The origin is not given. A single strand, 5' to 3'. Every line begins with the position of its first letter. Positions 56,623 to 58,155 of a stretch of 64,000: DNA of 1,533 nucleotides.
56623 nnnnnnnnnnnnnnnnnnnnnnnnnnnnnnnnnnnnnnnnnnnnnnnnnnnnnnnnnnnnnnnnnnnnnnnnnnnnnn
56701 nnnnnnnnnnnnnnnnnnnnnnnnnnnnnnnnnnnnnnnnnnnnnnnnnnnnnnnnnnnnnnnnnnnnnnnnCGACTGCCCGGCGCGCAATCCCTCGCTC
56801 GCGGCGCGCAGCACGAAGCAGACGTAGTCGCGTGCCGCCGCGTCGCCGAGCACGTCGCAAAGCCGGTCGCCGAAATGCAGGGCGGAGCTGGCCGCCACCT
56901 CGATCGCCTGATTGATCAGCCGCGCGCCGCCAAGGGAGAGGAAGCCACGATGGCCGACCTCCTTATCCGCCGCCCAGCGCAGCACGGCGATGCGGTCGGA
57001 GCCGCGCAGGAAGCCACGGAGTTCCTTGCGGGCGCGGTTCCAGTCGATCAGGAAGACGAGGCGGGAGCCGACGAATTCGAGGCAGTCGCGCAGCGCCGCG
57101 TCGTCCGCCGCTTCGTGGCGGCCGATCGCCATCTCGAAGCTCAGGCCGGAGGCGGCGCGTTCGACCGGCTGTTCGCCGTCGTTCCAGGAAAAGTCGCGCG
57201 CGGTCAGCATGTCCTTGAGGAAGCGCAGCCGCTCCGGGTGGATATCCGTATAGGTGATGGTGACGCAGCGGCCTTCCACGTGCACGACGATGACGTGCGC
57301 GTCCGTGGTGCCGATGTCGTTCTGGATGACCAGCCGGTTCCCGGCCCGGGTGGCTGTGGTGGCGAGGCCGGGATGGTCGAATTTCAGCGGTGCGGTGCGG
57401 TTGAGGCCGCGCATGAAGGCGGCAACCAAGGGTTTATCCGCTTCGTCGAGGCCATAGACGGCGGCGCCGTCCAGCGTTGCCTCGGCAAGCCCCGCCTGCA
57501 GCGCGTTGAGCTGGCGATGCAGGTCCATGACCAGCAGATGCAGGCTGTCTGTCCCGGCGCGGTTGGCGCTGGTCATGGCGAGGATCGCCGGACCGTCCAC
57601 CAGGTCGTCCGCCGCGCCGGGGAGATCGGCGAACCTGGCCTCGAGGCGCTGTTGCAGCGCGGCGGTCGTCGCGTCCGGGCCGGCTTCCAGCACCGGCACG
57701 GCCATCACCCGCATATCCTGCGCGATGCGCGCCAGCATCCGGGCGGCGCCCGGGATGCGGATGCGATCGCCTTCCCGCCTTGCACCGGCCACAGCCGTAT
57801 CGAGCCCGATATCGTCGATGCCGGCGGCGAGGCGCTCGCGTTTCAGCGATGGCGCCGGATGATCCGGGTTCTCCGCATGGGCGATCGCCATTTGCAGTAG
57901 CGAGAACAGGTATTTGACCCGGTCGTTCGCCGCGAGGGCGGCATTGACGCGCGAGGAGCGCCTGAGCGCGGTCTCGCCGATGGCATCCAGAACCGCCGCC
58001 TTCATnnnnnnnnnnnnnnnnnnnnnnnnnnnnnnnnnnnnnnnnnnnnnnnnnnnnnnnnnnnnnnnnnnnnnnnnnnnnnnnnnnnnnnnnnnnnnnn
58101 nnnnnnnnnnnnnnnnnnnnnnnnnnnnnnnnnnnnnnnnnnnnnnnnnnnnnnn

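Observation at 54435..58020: PPDK-like enzyme missing its PEP/pyruvate domain, translationally coupled to a ~650-aa PhoU/DUF47-tailed protein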

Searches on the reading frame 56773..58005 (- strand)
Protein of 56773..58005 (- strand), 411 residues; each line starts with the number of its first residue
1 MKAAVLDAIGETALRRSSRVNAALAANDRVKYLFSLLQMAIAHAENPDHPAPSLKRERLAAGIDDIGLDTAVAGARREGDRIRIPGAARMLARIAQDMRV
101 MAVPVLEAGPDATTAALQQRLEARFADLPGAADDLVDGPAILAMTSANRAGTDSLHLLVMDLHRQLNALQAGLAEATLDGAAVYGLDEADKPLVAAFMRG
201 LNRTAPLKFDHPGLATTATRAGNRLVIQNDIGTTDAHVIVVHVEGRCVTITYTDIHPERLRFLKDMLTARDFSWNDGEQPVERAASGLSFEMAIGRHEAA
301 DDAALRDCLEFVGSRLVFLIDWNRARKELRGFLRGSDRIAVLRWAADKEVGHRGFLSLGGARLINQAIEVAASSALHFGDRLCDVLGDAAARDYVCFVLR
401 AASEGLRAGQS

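Call 34: search_protein_families(library=pfam, proteins=[window:56773-58005:-], max_evalue=10)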
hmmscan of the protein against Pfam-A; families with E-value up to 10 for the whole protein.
window:56773-58005:- (411 aa): 0 families

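Call 37: predict_structure(alignment_id=A3)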
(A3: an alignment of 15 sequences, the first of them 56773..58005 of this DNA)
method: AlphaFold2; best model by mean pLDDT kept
length: 411 residues; sequences in the alignment: 15
mean_pLDDT: 85.0   pTM: 0.75
mean pLDDT of the five models: 85.0, 84.0, 81.7, 81.5, 75.2
residues with pLDDT >= 90: 174; 70-90: 196; 50-70: 36; < 50: 5
segments of 3 or more residues with pLDDT < 50: 375-377
pLDDT, mean of each block of 10 residues (from residue 1): 76 79 90 96 91 86 88 95 96 95 85 84 91 95 82 87 88 79 88 95 77 77 87 68 94 85 89 70 66 92 96 88 85 88 90 80 76 56 81 92 84 64
secondary structure, 60 per line:
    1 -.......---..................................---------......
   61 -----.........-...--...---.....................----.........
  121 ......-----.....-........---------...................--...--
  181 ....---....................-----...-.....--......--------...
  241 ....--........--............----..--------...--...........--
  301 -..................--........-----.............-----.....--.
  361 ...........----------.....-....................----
elements in order: H2-8 H12-45 H55-60 H66-74 E76-78 E81-83 H87-107 H112-126 H138-145 H155-173 E176-178 E181-184 H188-207 E217-221 E224-229 E238-244 E247-254 H257-268 E283-285 E288-298 H302-319 H322-329 H335-347 H353-357 H360-371 H382-386 H388-407

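Call 39: fold_search(model_id=the predicted structure, library=pdb)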
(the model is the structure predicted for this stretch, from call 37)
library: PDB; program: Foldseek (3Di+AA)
matches with E <= 10: 513; with E <= 0.001: 0
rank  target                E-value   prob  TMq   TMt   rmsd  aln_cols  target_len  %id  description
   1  2p9s_D                7.0e-02  0.72  0.17  0.23  11.7       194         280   11  Structure of bovine Arp2/3 complex co-crystallized with ATP/Mg2+ (released 2007-05-29)
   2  6w17_D                7.3e-02  0.54  0.17  0.22  14.5       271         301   12  Structure of Dip1-activated Arp2/3 complex with nucleated actin filament (released 2020-08-12)
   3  3dxm_D                7.7e-02  0.54  0.16  0.22  13.7       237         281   10  Structure of Bos taurus Arp2/3 Complex with Bound Inhibitor CK0993548 (released 2009-07-28)
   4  1k8k_D                9.2e-02  0.54  0.17  0.22  13.7       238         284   10  Crystal Structure of Arp2/3 Complex (released 2001-12-07)
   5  2p9u_D                1.1e-01  0.44  0.16  0.22  14.5       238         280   10  Crystal structure of bovine Arp2/3 complex co-crystallized with AMP-PNP and calcium (released 2007-05-29)
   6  8tah_D                1.2e-01  0.63  0.17  0.22  10.5       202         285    9  Cryo-EM structure of Cortactin-bound to Arp2/3 complex (released 2023-09-27)
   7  6w18_D                1.3e-01  0.41  0.14  0.18  15.3       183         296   15  Structure of S. pombe Arp2/3 complex in inactive state (released 2020-08-12)
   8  2p9k_D                1.3e-01  0.60  0.16  0.22   9.7       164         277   13  Crystal structure of bovine Arp2/3 complex co-crystallized with ATP and crosslinked with glutaraldehyde (released 2007-05-29)
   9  2p9i_D                1.5e-01  0.57  0.16  0.21   9.7       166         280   13  Crystal Structure of bovine Arp2/3 Complex co-crystallized with ADP and crosslinked with gluteraldehyde (released 2007-05-29)
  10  1u2v_D                1.6e-01  0.51  0.17  0.22  11.8       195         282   12  Crystal structure of Arp2/3 complex with bound ADP and calcium (released 2004-11-09)
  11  1tyq_D                2.1e-01  0.44  0.16  0.21  10.0       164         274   13  Crystal structure of Arp2/3 complex with bound ATP and calcium (released 2004-11-09)
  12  2p9p_D                2.1e-01  0.41  0.16  0.22  12.6       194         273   11  Crystal Structure of bovine Arp2/3 complex co-crystallized with ADP (released 2007-05-29)
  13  6uhc_D                2.4e-01  0.41  0.17  0.22  11.8       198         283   12  CryoEM structure of human Arp2/3 complex with bound NPFs (released 2020-07-01)
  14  5m4k                  2.8e-01  0.09  0.11  0.12  21.5       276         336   12  Application of Off-Rate Screening in the Identification of Novel Pan-Isoform Inhibitors of Pyruvate Dehydrogenase Kinase (released 2017-02-22)
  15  2p9n_D                3.2e-01  0.35  0.17  0.21  10.8       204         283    9  Crystal Structure of bovine Arp2/3 complex co-crystallized with ADP (released 2007-05-29)
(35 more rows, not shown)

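Call 40: search_protein_representatives(alignment_id=A3)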
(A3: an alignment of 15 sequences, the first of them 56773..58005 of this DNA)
Query: 15 sequences, 410 profile positions. Proteins with E-value up to 0.001 (for the whole library): 1247; up to 1e-10: 886; up to 1e-30: 410. The best 150 are listed.
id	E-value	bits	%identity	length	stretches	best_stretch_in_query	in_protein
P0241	3.0e-186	635.7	-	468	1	1-410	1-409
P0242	6.3e-184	628.1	-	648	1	1-410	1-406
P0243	3.1e-158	543.5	-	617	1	1-405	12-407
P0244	8.8e-151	518.9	-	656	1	2-410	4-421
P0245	8.9e-151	518.9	-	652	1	2-410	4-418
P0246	6.4e-150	516.1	-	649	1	1-410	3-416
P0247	4.6e-146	503.4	-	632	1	1-410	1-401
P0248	7.7e-144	496.1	-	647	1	1-410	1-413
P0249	3.8e-143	493.8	-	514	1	2-410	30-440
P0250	3.6e-142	490.6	-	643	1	2-410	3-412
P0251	6.2e-141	486.5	-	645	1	2-410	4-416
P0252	6.0e-140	483.2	-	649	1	2-410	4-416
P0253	3.9e-138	477.3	-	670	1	2-408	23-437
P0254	6.3e-138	476.6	-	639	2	2-408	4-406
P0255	6.7e-138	476.5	-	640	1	2-407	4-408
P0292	7.9e-126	436.7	-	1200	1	1-408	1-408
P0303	8.7e-123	426.7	-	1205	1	2-410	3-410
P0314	1.4e-119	416.1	-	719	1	2-408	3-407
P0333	8.3e-110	384.0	-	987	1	2-408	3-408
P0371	4.6e-92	325.5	-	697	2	139-406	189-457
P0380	5.1e-86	305.6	-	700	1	18-284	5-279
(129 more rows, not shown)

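Call 41: search_protein_families(library=pfam, proteins=[P0292, P0303, P0333, P0314, P0371, P0380], max_evalue=0.001)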
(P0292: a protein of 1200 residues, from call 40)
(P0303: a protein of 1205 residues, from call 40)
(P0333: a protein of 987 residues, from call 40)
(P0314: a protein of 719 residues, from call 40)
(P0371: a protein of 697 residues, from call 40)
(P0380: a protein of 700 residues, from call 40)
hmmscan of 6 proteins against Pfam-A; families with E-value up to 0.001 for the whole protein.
P0292 (1200 aa): 3 families
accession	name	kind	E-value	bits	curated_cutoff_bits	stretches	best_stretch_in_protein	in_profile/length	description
PF01326.24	PPDK_N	-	2.4e-29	103.1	27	2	744-954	95-218/328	Pyruvate phosphate dikinase, AMP/ATP-binding domain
PF00391.29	PEP-utilizers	-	1.1e-17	63.8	23.1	1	1084-1165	3-72/72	PEP-utilising enzyme, mobile domain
PF01865.21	PhoU_div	-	0.00012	22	24.4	1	431-602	7-175/214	Protein of unknown function DUF47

P0303 (1205 aa): 3 families
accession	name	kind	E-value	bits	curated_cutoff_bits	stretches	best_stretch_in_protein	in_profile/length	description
PF01326.24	PPDK_N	-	8.9e-28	97.9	27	2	749-955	99-219/328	Pyruvate phosphate dikinase, AMP/ATP-binding domain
PF00391.29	PEP-utilizers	-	6.1e-20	71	23.1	1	1087-1166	5-72/72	PEP-utilising enzyme, mobile domain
PF01865.21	PhoU_div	-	5.4e-06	26.4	24.4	1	471-637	46-212/214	Protein of unknown function DUF47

P0333 (987 aa): 2 families
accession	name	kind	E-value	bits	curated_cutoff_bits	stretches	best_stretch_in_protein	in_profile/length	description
PF01326.24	PPDK_N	-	1.5e-20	74.2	27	1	730-950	81-215/328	Pyruvate phosphate dikinase, AMP/ATP-binding domain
PF01865.21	PhoU_div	-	3.5e-06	27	24.4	1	440-624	16-199/214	Protein of unknown function DUF47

P0314 (719 aa): 1 family
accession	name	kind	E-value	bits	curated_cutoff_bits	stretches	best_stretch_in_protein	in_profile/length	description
PF01865.21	PhoU_div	-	1.6e-08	34.7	24.4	1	438-623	15-199/214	Protein of unknown function DUF47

P0371 (697 aa): 0 families

P0380 (700 aa): 1 family
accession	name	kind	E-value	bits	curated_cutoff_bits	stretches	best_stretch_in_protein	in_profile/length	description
PF07396.17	Porin_O_P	-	3.4e-29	102.7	20.9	1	350-684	22-353/370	Phosphate-selective porin O and P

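Call 43: find_encoding_contigs(protein=P0292, flank=6000, max_places=4)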
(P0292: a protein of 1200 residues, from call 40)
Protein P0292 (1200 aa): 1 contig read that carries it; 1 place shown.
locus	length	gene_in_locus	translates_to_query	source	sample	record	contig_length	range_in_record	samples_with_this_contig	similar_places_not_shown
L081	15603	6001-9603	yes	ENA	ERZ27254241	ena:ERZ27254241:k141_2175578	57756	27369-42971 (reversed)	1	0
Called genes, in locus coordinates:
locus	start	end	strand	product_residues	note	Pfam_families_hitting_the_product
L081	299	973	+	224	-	PF00072:Response_reg, PF00486:Trans_reg_C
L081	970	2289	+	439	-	PF00672:HAMP, PF00512:HisKA, PF02518:HATPase_c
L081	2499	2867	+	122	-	-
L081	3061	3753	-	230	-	PF13490:zf-HC2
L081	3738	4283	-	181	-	PF04542:Sigma70_r2, PF08281:Sigma70_r4_2, PF04545:Sigma70_r4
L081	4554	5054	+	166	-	PF03640:Lipoprotein_15 (weak)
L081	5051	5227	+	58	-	-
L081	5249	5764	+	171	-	PF03640:Lipoprotein_15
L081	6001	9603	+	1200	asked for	PF01326:PPDK_N, PF00391:PEP-utilizers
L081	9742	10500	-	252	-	PF00106:adh_short, PF08659:KR, PF13561:adh_short_C2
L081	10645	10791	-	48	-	-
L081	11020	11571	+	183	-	PF08797:HIRAN (weak)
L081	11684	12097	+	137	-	PF01741:MscL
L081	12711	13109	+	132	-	-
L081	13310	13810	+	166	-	PF13302:Acetyltransf_3, PF13523:Acetyltransf_8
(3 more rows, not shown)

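Call 55: find_encoding_contigs(protein=P0303, flank=8000, max_places=2)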
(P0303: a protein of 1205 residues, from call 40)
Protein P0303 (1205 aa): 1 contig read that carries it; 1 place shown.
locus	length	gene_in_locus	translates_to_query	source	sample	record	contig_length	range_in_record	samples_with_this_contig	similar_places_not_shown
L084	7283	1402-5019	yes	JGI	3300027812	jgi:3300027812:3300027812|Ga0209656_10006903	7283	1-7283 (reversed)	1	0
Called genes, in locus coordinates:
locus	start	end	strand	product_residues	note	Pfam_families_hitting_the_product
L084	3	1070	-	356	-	?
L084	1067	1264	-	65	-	-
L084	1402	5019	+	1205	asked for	PF01865:PhoU_div (weak), PF01326:PPDK_N, PF00391:PEP-utilizers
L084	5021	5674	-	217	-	PF02525:Flavodoxin_2, PF03358:FMN_red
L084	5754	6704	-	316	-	PF03976:PPK2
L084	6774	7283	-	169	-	?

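Call 81: find_homologous_proteins(query=P0292, max_evalue=1e-50)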
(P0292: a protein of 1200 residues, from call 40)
Query P0292 (1200 aa): 394 proteins with E <= 1e-50 among 8000 candidates; the best 120 are listed.
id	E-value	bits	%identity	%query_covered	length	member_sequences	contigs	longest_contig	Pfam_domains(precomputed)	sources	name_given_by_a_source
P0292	0.0e+0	2602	100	100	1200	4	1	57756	PF00391.30,PF01326.25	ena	-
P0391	0.0e+0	2182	85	100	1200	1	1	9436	PF01865.22,PF00391.30,PF01326.25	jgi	-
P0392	0.0e+0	2139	83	100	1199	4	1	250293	PF01865.22,PF00391.30,PF01326.25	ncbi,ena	-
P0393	0.0e+0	2096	82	99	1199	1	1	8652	PF01865.22,PF00391.30,PF01326.25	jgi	jgi:pyruvate,orthophosphate dikinase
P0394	0.0e+0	2085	81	100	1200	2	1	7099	PF01865.22,PF00391.30,PF01326.25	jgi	jgi:pyruvate,orthophosphate dikinase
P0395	0.0e+0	2020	79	99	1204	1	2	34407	PF01865.22,PF00391.30,PF01326.25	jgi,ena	jgi:pyruvate,orthophosphate dikinase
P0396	0.0e+0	1945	77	99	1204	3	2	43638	PF01865.22,PF00391.30,PF01326.25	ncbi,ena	-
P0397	0.0e+0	1299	56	99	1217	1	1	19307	PF01865.22,PF00391.30,PF01326.25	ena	-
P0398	0.0e+0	1089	49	99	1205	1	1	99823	PF01865.22,PF00391.30,PF01326.25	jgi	-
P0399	0.0e+0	1079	48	98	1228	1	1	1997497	PF00391.30,PF01326.25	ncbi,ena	-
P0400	0.0e+0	1074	49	99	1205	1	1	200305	PF01865.22,PF00391.30,PF01326.25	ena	-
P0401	0.0e+0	1066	48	99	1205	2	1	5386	PF01865.22,PF00391.30,PF01326.25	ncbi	-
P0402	0.0e+0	1066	49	99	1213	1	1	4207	PF01865.22,PF00391.30,PF01326.25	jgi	jgi:pyruvate,orthophosphate dikinase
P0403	0.0e+0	1063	49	99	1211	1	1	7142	PF00391.30,PF01326.25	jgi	jgi:pyruvate, orthophosphate dikinase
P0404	0.0e+0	1061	49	99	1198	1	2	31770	PF01865.22,PF00391.30,PF01326.25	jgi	jgi:pyruvate, orthophosphate dikinase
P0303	0.0e+0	1034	48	99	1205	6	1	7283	PF01865.22,PF00391.30,PF01326.25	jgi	-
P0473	2.5e-269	915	50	44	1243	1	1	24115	PF00391.30,PF01326.25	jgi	jgi:pyruvate,orthophosphate dikinase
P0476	1.1e-172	595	45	53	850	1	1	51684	-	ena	-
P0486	6.2e-154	533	46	53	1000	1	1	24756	PF05235.20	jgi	jgi:CHAD domain-containing protein/uncharacterized protein Yka (UPF0111/DUF47 family)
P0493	5.9e-151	523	46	53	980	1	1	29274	PF05235.20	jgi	jgi:CHAD domain-containing protein/uncharacterized protein Yka (UPF0111/DUF47 family)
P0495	2.6e-150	521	44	53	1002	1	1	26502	PF01865.22,PF05235.20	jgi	jgi:CHAD domain-containing protein/uncharacterized protein Yka (UPF0111/DUF47 family)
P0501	6.4e-149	516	45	53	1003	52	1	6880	PF05235.20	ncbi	-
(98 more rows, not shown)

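Call 82: search_protein_families(library=pfam, proteins=[P0486, P0501, P0495, P0476, P0473], max_evalue=0.001)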
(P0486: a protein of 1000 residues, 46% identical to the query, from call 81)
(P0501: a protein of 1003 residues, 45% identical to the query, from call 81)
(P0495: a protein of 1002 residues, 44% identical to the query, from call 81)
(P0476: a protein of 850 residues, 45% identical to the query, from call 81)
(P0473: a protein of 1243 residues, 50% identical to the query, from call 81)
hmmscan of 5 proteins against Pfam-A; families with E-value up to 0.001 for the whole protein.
P0486 (1000 aa): 2 families
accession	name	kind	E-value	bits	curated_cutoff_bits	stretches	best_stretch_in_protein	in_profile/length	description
PF05235.19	CHAD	-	1e-34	120.9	25.6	1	27-254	3-228/228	CHAD domain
PF01865.21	PhoU_div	-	4.8e-05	23.2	24.4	1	794-981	14-200/214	Protein of unknown function DUF47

P0501 (1003 aa): 1 family
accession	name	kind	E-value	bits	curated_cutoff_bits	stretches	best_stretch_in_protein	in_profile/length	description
PF05235.19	CHAD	-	3e-33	116.1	25.6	1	29-254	5-228/228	CHAD domain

P0495 (1002 aa): 2 families
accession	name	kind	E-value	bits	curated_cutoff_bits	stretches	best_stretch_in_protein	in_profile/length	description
PF05235.19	CHAD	-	1.7e-29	103.8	25.6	1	27-253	3-227/228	CHAD domain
PF01865.21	PhoU_div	-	1.9e-08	34.4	24.4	1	798-983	16-200/214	Protein of unknown function DUF47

P0476 (850 aa): 2 families
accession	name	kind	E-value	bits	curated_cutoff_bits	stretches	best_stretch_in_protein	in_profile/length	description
PF01865.21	PhoU_div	-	7.6e-05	22.6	24.4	1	440-627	16-202/214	Protein of unknown function DUF47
PF21896.2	Talin_IBS2B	-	0.00033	21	27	1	457-514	17-74/118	Talin IBS2B domain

P0473 (1243 aa): 2 families
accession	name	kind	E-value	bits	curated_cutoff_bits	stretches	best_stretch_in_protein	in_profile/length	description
PF01326.24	PPDK_N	-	7.7e-37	127.7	27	2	729-1002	3-221/328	Pyruvate phosphate dikinase, AMP/ATP-binding domain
PF00391.29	PEP-utilizers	-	9.8e-18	64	23.1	1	1133-1211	6-72/72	PEP-utilising enzyme, mobile domain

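Call 83: find_encoding_contigs(protein=P0493, flank=7000, max_places=1)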
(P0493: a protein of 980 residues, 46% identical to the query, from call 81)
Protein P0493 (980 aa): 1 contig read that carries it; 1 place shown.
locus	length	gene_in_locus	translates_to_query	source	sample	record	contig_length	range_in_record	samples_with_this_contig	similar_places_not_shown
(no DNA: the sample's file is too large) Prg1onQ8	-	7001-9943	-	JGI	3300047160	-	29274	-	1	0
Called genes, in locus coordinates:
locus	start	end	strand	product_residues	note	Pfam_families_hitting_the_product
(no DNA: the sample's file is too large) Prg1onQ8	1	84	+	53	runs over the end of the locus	-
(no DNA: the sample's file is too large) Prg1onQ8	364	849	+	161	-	PF00571:CBS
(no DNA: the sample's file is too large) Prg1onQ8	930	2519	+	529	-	PF13238:AAA_18, PF13671:AAA_33, PF13207:AAA_17 (weak)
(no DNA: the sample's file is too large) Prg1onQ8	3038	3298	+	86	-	-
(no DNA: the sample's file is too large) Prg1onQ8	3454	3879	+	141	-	PF10025:DUF2267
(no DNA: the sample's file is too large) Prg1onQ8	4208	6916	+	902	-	PF00690:Cation_ATPase_N, PF00122:E1-E2_ATPase, PF00702:Hydrolase, PF13246:Cation_ATPase, PF12710:HAD (weak), PF08282:Hydrolase_3 (faint), PF00689:Cation_ATPase_C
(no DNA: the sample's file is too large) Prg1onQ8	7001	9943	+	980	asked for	PF05235:CHAD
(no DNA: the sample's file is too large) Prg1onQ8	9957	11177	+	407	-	?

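Call 84: find_encoding_contigs(protein=P0486, flank=7000, max_places=1)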
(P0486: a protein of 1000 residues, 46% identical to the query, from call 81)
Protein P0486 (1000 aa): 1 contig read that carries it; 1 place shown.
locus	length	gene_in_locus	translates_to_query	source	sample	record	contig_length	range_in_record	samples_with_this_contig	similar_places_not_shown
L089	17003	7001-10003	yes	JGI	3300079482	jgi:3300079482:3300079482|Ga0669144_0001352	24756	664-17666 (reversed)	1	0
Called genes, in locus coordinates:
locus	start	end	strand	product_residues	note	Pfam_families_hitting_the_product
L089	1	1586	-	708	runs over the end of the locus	-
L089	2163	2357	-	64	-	PF02586:SRAP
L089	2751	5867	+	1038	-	PF13424:TPR_12, PF24885:TPR_NPHP3, PF13374:TPR_10, PF13374:TPR_10, PF13424:TPR_12, PF13374:TPR_10, PF13374:TPR_10, PF13424:TPR_12, +21 more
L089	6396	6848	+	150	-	-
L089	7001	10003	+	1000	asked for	PF05235:CHAD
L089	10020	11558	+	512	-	PF01326:PPDK_N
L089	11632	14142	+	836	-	PF00690:Cation_ATPase_N, PF00122:E1-E2_ATPase, PF00702:Hydrolase, PF13246:Cation_ATPase, PF00689:Cation_ATPase_C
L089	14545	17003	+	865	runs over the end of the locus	PF00069:Pkinase, PF01636:APH (faint), PF07714:PK_Tyr_Ser-Thr, PF04542:Sigma70_r2, PF08281:Sigma70_r4_2, PF20239:DUF6596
